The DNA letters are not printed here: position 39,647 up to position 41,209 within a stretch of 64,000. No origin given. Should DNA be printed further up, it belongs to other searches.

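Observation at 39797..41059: Transglutaminase/papain-like protein translationally coupled (GTGA) to the final NRPS module: candidate off-loading or amide-forming enzyme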

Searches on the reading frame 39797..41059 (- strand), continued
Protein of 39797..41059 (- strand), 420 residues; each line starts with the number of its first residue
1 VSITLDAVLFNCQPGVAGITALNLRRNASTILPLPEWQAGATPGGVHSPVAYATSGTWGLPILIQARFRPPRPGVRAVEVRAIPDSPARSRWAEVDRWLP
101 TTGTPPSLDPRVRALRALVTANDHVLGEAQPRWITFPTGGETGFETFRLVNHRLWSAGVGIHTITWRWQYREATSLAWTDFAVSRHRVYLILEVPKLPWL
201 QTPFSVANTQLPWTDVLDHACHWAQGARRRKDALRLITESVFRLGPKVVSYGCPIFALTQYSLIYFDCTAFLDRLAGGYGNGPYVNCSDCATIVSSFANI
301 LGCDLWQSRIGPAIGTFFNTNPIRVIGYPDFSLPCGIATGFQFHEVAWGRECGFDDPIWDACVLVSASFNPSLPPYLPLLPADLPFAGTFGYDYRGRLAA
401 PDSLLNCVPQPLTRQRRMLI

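Call 73: find_encoding_contigs(protein=P0008, flank=10000, max_places=1)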
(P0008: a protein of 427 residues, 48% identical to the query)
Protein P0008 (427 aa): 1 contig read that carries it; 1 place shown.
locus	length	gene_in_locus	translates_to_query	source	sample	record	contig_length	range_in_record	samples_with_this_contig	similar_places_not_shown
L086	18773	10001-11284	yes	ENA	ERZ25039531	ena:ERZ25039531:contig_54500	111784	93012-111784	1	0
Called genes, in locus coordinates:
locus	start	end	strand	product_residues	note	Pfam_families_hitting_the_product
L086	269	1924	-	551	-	PF13088:BNR_2 (faint)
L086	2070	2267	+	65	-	-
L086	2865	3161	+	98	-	-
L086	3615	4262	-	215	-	PF13426:PAS_9 (weak), PF08447:PAS_3, PF00015:MCPsignal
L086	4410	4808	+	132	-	-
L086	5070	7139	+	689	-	PF00668:Condensation, PF00501:AMP-binding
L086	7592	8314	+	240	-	PF13193:AMP-binding_C, PF00550:PP-binding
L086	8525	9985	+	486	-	PF00144:Beta-lactamase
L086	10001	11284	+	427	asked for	-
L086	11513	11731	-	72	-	-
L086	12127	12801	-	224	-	-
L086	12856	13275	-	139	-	PF07382:HC2, PF08940:DUF1918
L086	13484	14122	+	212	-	PF00574:CLP_protease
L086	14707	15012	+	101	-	-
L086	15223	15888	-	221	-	PF00107:ADH_zinc_N, PF13602:ADH_zinc_N_2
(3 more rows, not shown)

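Call 74: find_encoding_contigs(protein=P0006, flank=10000, max_places=1)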
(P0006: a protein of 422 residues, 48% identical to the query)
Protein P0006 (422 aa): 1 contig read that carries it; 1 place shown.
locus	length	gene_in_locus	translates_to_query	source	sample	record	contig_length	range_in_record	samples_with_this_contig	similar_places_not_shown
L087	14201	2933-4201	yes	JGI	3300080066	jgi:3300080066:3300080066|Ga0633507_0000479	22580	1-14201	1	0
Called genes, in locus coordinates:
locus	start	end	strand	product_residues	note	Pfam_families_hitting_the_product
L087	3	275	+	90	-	?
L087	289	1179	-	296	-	PF00112:Peptidase_C1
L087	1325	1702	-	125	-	PF02261:Asp_decarbox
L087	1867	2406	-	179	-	-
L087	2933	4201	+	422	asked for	-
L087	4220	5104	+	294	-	-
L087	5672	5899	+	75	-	PF03621:MbtH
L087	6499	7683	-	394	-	PF01734:Patatin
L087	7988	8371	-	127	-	PF07883:Cupin_2, PF02311:AraC_binding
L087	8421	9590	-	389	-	PF00291:PALP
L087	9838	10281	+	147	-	-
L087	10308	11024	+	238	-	PF01988:VIT1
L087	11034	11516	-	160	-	PF17269:DUF5335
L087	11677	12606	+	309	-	PF01569:PAP2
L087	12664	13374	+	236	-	PF00072:Response_reg, PF00486:Trans_reg_C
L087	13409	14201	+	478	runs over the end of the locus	PF00672:HAMP (weak), PF00512:HisKA, PF02518:HATPase_c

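Call 75: find_encoding_contigs(protein=P0024, flank=10000, max_places=1)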
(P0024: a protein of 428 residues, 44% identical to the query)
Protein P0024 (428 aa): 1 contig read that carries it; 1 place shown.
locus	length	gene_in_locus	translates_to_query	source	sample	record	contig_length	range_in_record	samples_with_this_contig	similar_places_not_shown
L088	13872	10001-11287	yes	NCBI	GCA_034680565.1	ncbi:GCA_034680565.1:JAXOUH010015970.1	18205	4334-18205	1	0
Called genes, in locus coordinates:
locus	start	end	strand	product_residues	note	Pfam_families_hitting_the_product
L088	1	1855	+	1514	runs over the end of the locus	PF00109:ketoacyl-synt, PF02801:Ketoacyl-synt_C, PF16197:KAsynt_C_assoc, PF22336:RhiE-like_linker, PF22621:CurL-like_PKS_C, PF00698:Acyl_transf_1, PF21394:Beta-ketacyl_N, PF00106:adh_short, +3 more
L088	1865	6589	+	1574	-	PF00668:Condensation, PF00501:AMP-binding, PF13193:AMP-binding_C, PF00550:PP-binding, PF00668:Condensation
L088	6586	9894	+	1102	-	PF00668:Condensation, PF00501:AMP-binding, PF13193:AMP-binding_C, PF00550:PP-binding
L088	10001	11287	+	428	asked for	-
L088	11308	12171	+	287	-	-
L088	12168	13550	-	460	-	PF00144:Beta-lactamase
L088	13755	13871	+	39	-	?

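Call 78: search_protein_families(library=pfam, proteins=[L076:9222-9962:+, L087:1867-2406:-, L065:9008-9742:+, L080:9128-9940:+, L042:12056-13633:+, L065:12178-13791:+, L004:7467-7967:+], max_evalue=0.01)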
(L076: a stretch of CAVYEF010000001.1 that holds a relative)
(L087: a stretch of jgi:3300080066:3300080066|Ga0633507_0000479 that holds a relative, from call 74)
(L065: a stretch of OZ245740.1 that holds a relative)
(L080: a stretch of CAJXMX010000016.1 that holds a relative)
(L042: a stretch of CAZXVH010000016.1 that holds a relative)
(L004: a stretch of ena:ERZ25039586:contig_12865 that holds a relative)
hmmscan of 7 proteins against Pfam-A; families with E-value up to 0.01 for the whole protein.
L076:9222-9962:+ (246 aa): 2 families
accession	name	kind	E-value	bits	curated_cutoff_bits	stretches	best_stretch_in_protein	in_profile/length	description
PF01442.23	Apolipoprotein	-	0.0025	18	90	0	136-244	49-153/190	Apolipoprotein A1/A4/E domain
PF25443.1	ANG-1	-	0.0074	16.9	28.5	0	181-244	29-92/105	ANG-1-like domain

L087:1867-2406:- (179 aa): 0 families

L065:9008-9742:+ (244 aa): 5 families
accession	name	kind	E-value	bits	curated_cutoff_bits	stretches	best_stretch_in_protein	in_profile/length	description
PF12731.12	Mating_N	-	5.5e-06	26.8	21.4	1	16-78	11-72/95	Mating-type protein beta 1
PF00934.25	PE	-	0.00062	20.4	22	1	16-80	19-83/91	PE family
PF18498.6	DUF5618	-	0.0027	18.4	33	0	16-78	31-94/121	Domain of unknown function (DUF5618)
PF01442.23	Apolipoprotein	-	0.0033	17.6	90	0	23-99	71-149/190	Apolipoprotein A1/A4/E domain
PF07464.16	ApoLp-III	-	0.0081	16.7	36.3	0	106-228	18-145/146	Apolipophorin-III precursor (apoLp-III)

L080:9128-9940:+ (270 aa): 1 family
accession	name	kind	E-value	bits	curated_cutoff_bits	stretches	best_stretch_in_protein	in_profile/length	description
PF12731.12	Mating_N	-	0.00088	19.8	21.4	0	86-130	13-54/95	Mating-type protein beta 1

L042:12056-13633:+ (526 aa): 1 family
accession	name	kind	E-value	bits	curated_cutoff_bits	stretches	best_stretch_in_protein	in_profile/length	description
PF00144.29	Beta-lactamase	-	1.2e-25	90.8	27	1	45-348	3-308/329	Beta-lactamase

L065:12178-13791:+ (537 aa): 5 families
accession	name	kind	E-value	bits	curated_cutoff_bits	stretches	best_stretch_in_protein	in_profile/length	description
PF00282.25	Pyridoxal_deC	-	2.6e-43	148.6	27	1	104-448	44-374/375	Pyridoxal-dependent decarboxylase conserved domain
PF01212.27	Beta_elim_lyase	-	7.8e-09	35.7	27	1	219-368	71-223/288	Beta-eliminating lyase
PF00266.25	Aminotran_5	-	1.7e-06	27.7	21.5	1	216-364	85-221/371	Aminotransferase class-V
PF05889.19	SepSecS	-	3e-05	23.4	21.1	1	225-474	107-340/389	O-phosphoseryl-tRNA(Sec) selenium transferase, SepSecS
PF01276.26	OKR_DC_1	-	0.0088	15.3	27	0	257-321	151-213/417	Orn/Lys/Arg decarboxylase, major domain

L004:7467-7967:+ (166 aa): 0 families

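Call 89: find_encoding_contigs(protein=P0038, flank=10000, max_places=1)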
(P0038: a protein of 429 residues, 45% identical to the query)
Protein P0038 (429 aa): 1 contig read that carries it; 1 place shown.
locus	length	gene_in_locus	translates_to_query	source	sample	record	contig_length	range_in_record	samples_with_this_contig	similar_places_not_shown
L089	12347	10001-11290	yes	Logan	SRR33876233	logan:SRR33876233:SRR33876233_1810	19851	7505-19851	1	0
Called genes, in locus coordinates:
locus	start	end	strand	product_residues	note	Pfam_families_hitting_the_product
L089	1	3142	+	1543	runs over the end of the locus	PF00109:ketoacyl-synt, PF02801:Ketoacyl-synt_C, PF16197:KAsynt_C_assoc, PF22336:RhiE-like_linker, PF22621:CurL-like_PKS_C, PF00698:Acyl_transf_1, PF21394:Beta-ketacyl_N, PF08659:KR, +3 more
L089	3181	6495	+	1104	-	PF00668:Condensation, PF00501:AMP-binding, PF13193:AMP-binding_C, PF00550:PP-binding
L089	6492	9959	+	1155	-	PF18563:TubC_N, PF00668:Condensation, PF00501:AMP-binding, PF13193:AMP-binding_C, PF00550:PP-binding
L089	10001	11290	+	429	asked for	-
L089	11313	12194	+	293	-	-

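Call 90: find_encoding_contigs(protein=P0004, flank=10000, max_places=1)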
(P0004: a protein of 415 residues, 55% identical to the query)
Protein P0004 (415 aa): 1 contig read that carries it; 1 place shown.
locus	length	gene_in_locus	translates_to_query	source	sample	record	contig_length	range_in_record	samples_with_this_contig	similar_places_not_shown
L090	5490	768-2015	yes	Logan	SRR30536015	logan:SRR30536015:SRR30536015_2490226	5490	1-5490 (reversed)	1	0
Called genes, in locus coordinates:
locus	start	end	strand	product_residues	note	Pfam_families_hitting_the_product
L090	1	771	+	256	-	?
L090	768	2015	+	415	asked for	-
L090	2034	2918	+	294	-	-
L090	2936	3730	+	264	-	PF00975:Thioesterase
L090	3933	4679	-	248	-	PF22624:AASDHPPT_N, PF01648:ACPS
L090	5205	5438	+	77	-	-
